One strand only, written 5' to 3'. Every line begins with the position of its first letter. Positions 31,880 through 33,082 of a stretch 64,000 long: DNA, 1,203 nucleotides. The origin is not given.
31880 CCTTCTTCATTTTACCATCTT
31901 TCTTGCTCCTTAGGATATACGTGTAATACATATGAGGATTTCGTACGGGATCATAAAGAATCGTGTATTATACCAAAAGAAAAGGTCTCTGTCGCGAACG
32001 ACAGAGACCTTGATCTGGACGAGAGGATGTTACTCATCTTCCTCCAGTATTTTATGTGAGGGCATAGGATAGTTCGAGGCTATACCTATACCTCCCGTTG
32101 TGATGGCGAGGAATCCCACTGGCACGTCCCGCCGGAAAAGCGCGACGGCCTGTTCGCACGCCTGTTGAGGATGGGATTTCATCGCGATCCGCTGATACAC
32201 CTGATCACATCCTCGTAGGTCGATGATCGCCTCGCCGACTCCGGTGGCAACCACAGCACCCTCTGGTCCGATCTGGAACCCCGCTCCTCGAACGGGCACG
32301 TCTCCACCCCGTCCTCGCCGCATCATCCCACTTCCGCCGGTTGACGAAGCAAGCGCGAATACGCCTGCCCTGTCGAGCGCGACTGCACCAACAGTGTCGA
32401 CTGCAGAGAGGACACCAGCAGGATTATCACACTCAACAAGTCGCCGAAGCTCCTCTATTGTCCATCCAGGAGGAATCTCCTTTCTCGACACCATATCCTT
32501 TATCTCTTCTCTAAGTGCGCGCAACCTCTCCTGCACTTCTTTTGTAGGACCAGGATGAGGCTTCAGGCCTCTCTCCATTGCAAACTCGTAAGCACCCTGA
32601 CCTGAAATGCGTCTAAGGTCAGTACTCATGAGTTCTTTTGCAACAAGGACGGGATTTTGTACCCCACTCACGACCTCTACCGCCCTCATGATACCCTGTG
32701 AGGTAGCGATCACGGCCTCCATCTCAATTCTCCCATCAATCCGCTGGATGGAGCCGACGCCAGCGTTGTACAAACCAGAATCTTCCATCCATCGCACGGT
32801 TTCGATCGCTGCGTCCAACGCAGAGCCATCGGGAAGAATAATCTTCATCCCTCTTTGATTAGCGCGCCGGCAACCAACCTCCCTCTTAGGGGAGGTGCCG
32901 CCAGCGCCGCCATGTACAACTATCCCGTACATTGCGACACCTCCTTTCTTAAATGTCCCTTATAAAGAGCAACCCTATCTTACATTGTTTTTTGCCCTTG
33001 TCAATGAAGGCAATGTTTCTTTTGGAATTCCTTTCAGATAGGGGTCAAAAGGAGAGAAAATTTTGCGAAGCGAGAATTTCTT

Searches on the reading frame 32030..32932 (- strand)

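Call 88: search_protein_families(library=pfam, proteins=[window:32030-32932:-], max_evalue=0.001)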
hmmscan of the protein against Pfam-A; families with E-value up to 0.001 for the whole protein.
window:32030-32932:- (300 aa): 1 family
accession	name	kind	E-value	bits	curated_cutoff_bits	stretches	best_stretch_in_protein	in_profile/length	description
PF01112.23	Asparaginase_2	-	1.2e-45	156.5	27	1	4-281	3-282/309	Asparaginase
